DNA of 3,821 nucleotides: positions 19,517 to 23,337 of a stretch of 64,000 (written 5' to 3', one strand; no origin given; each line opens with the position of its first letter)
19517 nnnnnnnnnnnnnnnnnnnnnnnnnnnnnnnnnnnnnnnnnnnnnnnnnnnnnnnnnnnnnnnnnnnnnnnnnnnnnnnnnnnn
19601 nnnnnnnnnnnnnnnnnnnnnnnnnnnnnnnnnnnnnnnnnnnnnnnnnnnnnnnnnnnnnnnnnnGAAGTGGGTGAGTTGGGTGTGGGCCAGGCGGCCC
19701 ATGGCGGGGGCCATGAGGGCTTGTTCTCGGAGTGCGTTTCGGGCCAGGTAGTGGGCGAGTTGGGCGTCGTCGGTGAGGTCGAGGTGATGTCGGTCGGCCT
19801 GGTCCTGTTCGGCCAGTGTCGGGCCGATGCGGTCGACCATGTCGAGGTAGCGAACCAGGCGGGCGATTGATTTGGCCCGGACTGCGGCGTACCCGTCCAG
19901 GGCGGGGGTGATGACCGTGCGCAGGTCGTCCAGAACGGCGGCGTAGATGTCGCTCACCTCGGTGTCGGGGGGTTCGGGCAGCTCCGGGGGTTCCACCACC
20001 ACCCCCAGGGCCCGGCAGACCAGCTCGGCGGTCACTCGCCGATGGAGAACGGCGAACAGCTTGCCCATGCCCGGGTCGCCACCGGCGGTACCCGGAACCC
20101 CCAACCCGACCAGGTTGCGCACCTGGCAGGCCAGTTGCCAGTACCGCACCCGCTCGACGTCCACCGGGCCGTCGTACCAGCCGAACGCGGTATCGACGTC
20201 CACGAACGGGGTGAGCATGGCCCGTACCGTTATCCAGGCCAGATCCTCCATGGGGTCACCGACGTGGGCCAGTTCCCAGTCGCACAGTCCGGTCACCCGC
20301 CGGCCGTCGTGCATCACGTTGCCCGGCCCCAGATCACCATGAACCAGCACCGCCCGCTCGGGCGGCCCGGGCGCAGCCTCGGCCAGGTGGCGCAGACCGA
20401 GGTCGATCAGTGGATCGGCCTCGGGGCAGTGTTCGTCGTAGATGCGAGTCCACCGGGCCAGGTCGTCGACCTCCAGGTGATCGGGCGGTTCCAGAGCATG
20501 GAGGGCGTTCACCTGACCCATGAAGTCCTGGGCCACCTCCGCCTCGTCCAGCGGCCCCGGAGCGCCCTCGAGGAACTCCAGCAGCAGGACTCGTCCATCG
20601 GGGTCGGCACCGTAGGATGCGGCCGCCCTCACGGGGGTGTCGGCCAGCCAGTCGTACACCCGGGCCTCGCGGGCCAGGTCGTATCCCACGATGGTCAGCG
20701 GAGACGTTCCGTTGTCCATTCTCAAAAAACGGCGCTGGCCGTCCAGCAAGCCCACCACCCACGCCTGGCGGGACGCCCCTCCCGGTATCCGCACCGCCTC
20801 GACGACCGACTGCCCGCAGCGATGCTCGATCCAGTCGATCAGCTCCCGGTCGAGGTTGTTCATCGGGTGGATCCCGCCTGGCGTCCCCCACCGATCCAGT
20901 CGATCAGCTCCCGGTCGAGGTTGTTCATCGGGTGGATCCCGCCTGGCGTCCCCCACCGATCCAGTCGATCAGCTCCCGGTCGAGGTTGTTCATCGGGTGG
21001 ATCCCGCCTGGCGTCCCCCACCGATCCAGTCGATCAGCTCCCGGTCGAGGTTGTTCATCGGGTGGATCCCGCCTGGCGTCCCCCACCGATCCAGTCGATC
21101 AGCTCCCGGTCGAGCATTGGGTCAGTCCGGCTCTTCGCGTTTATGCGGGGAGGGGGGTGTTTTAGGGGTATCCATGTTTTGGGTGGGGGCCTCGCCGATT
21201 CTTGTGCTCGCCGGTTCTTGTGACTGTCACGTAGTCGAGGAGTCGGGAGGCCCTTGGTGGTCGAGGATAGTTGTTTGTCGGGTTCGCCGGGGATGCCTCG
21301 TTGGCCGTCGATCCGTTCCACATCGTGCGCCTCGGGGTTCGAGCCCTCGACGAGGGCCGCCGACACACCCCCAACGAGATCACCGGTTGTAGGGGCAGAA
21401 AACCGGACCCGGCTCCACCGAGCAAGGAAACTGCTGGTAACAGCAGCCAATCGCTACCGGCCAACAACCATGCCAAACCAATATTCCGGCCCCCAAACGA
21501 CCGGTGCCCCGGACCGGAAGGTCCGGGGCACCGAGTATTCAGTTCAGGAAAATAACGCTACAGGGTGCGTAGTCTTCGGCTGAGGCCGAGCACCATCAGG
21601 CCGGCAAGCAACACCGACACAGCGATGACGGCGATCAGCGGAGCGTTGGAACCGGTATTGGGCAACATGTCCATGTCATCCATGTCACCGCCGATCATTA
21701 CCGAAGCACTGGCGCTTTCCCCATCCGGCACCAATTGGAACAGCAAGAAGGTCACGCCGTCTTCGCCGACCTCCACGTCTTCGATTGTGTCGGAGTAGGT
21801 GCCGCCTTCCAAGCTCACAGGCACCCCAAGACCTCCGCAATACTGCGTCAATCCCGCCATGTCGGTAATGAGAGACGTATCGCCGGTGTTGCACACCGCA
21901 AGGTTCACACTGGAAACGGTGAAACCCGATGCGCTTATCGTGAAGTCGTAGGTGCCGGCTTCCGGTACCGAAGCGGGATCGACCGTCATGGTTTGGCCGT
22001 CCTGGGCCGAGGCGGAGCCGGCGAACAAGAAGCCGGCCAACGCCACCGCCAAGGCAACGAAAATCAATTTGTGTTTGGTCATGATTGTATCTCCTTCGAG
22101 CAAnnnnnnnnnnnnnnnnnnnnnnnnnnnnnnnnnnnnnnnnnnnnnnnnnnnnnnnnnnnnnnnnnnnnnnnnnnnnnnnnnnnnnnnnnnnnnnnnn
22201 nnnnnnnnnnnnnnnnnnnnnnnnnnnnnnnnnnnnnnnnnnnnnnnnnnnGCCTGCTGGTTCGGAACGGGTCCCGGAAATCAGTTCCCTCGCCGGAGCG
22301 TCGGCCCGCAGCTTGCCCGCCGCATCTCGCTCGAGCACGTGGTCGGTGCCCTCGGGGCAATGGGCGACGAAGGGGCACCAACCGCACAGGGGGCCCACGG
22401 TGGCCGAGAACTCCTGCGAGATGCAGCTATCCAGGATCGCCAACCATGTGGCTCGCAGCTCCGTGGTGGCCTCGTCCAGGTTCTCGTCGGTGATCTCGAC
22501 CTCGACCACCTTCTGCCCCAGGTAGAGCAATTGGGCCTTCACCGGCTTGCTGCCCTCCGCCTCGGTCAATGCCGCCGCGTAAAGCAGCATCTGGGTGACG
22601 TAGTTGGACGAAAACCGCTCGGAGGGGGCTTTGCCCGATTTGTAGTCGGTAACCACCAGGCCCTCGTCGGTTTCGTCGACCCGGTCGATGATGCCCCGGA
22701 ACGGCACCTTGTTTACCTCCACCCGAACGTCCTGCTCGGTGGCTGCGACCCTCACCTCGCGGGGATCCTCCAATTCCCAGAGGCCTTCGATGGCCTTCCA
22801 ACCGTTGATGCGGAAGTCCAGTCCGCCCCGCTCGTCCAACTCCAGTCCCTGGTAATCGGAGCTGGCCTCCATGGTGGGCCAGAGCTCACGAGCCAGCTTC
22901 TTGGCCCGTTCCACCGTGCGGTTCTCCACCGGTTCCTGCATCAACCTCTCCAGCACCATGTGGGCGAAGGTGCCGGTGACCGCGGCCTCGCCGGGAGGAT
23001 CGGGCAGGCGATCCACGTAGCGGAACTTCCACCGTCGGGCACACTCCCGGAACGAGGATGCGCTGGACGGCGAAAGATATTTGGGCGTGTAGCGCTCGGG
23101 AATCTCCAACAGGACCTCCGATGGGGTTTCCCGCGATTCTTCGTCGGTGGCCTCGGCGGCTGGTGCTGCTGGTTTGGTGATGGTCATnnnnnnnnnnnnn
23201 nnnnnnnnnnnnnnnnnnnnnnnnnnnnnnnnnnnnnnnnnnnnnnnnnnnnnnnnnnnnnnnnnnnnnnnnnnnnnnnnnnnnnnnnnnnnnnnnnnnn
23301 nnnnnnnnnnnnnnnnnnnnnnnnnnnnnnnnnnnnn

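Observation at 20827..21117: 65-bp x4.4 array turns the 5' end of a kinase gene into a cascade of identical 22-codon uORFs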

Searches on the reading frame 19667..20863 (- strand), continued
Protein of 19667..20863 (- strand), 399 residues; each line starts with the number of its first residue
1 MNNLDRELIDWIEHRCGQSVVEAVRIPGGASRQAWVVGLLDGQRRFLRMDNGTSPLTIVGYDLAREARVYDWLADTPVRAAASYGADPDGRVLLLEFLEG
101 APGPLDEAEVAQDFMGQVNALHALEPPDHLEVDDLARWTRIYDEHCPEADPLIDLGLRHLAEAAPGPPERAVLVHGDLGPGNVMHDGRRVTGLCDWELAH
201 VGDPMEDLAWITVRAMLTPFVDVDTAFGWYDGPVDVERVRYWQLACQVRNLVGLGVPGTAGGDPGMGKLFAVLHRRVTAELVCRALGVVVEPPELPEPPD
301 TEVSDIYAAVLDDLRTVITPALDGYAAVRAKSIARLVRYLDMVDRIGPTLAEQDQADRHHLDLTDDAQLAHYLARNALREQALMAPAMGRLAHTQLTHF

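Call 31: find_related_loci(query=P0001, collection=metagenome_contigs, flank=3000)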
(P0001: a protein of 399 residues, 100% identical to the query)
Query P0001 (399 aa) in metagenome_contigs; peptide patterns used: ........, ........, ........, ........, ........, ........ (x = any residue, [..] = any of these).
563 stretches matched a pattern; 277 encode a relative of the query (tblastn E <= 1e-3); the best 80 are kept; 80 distinct loci.
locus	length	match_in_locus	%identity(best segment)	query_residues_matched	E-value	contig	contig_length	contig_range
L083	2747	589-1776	74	1-396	0e+0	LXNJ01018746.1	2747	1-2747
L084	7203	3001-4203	75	1-396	0e+0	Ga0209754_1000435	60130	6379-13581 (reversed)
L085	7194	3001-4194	73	1-396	1e-179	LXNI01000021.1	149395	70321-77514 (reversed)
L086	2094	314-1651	33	7-396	1e-51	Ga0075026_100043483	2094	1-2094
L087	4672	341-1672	31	3-396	7e-50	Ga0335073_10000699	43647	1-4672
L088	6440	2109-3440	31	3-396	7e-50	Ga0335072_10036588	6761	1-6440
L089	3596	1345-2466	34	8-356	9e-49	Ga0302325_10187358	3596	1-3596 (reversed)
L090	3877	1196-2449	34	7-392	8e-48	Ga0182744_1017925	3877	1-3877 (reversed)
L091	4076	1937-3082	32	2-360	2e-47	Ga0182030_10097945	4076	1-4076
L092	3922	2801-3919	35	4-351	4e-47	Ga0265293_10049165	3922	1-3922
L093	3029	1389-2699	34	8-396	4e-47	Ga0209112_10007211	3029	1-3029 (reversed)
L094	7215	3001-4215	31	5-392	4e-45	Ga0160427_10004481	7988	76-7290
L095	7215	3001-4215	32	8-392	5e-45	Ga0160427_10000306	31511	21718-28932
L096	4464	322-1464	36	8-358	1e-44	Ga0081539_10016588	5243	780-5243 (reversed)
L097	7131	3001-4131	33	10-357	7e-46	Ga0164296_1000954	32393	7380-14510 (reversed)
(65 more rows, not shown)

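Call 39: search_protein_families(library=ncbifam, proteins=[window:19667-20863:-], max_evalue=0.00001)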
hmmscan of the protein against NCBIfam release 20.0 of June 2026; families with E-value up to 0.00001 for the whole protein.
window:19667-20863:- (399 aa): 2 families
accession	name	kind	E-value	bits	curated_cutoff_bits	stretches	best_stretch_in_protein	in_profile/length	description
NF033068.1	APH_3p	equivalog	5.2e-10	39.3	205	1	160-244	165-250/255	APH(3') family aminoglycoside O-phosphotransferase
NF041268.1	capreo_Cph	equivalog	1.1e-07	31.7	390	1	77-211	72-226/285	capreomycin phosphotransferase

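Call 53: find_encoding_contigs(protein=P0003, flank=10000, max_places=3)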
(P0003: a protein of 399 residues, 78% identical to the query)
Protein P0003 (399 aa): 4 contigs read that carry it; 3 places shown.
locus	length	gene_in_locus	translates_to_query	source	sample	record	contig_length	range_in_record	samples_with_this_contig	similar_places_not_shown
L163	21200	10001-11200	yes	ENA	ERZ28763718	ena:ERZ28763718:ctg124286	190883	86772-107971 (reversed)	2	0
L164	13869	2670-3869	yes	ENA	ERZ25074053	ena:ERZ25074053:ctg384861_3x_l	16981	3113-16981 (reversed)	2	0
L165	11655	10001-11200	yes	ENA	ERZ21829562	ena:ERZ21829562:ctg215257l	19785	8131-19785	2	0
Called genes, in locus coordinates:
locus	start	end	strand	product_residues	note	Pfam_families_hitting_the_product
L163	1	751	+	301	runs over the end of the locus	PF02899:Phage_int_SAM_1 (weak), PF00589:Phage_integrase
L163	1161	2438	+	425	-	PF13173:AAA_14, PF13635:DUF4143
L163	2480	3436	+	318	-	PF00106:adh_short, PF13561:adh_short_C2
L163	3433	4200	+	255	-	PF00535:Glycos_transf_2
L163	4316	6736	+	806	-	PF00521:DNA_topoisoIV, PF03989:DNA_gyraseA_C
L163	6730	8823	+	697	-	PF02518:HATPase_c, PF00204:DNA_gyraseB, PF01751:Toprim, PF00986:DNA_gyraseB_C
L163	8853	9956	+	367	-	PF12705:PDDEXK_1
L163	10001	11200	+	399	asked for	PF01636:APH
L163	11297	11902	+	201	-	PF13649:Methyltransf_25 (weak), PF08241:Methyltransf_11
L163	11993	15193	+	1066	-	PF12705:PDDEXK_1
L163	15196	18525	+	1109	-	PF00580:UvrD-helicase, PF13087:AAA_12 (faint), PF13245:AAA_19, PF13361:UvrD_C, PF13538:UvrD_C_2 (faint), PF12705:PDDEXK_1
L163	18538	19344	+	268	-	PF00483:NTP_transferase, PF12804:NTP_transf_3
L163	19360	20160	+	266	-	PF01149:Fapy_DNA_glyco, PF06831:H2TH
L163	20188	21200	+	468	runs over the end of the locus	PF01575:MaoC_dehydratas (faint), PF13452:FAS1_DH_region, PF12172:zf-ChsH2, PF01796:OB_ChsH2_C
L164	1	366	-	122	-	?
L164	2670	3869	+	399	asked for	PF01636:APH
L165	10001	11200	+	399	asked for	PF01636:APH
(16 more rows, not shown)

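Call 54: find_encoding_contigs(protein=P0006, flank=10000, max_places=2)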
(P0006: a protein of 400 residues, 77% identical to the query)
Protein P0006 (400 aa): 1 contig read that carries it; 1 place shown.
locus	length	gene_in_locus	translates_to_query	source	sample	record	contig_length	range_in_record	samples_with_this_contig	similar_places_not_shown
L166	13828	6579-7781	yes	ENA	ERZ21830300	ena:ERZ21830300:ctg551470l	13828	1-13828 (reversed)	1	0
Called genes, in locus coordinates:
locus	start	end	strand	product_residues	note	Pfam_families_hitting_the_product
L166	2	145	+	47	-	?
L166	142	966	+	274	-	PF00535:Glycos_transf_2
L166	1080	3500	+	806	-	PF00521:DNA_topoisoIV, PF03989:DNA_gyraseA_C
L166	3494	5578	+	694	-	PF02518:HATPase_c, PF00204:DNA_gyraseB, PF01751:Toprim, PF00986:DNA_gyraseB_C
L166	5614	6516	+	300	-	PF10926:DUF2800 (weak), PF12705:PDDEXK_1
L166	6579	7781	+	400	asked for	PF01636:APH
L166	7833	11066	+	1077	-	PF12705:PDDEXK_1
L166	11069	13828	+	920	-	?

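Call 55: find_encoding_contigs(protein=P0007, flank=10000, max_places=2)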
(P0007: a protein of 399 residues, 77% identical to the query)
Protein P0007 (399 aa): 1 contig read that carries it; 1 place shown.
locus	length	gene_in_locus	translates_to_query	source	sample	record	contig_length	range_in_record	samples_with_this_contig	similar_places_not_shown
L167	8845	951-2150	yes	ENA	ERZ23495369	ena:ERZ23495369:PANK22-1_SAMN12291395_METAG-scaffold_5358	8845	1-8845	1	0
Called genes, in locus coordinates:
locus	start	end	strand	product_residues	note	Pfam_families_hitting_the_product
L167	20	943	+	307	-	PF10926:DUF2800 (weak), PF12705:PDDEXK_1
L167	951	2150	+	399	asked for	PF01636:APH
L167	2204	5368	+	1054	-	PF12705:PDDEXK_1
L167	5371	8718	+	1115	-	PF00580:UvrD-helicase, PF13087:AAA_12 (faint), PF13245:AAA_19, PF13361:UvrD_C, PF13538:UvrD_C_2 (faint), PF12705:PDDEXK_1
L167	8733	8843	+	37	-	?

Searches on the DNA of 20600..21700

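Call 40: search_rna_families(source=window, start=20600, end=21700, threshold=evalue, max_evalue=1)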
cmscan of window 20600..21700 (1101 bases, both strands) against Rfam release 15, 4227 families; matches with E-value up to 1: 1.
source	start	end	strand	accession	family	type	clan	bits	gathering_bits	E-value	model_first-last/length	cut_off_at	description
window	21499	21596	-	RF02826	Scr6925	Gene; sRNA;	-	27.4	50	0.029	1-131/131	no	Streptomyces RNA 6925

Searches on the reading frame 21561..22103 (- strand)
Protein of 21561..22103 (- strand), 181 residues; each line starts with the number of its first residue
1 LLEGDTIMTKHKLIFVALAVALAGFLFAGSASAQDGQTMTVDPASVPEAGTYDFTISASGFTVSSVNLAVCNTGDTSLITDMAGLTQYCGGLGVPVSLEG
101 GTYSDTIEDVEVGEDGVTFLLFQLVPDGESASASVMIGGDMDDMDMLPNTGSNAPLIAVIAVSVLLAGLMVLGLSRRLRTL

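Call 6: search_protein_families(library=pfam, proteins=[window:21561-22103:-])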
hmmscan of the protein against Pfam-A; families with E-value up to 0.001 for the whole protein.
window:21561-22103:- (181 aa): 0 families

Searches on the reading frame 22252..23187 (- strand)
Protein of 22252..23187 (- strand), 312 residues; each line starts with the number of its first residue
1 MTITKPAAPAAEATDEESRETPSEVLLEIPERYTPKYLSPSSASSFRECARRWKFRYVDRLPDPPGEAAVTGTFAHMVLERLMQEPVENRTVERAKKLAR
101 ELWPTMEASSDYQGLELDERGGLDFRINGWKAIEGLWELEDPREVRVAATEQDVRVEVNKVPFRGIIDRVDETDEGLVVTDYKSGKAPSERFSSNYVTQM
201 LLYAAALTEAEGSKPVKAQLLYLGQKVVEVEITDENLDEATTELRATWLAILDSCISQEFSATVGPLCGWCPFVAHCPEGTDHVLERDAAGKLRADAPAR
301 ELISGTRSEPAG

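Call 6: search_protein_families(library=pfam, proteins=[window:22252-23187:-])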
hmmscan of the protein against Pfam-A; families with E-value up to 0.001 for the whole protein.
window:22252-23187:- (312 aa): 3 families
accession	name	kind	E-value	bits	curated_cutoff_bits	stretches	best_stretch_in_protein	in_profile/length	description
PF12705.13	PDDEXK_1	-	1.6e-37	130.2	22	1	38-278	2-247/247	PD-(D/E)XK nuclease superfamily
PF10926.14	DUF2800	-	2.4e-08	34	21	1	38-286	4-241/368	Protein of unknown function (DUF2800)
PF01930.23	Cas_Cas4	-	8.2e-05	23.2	22.7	1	158-246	51-130/160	Domain of unknown function DUF83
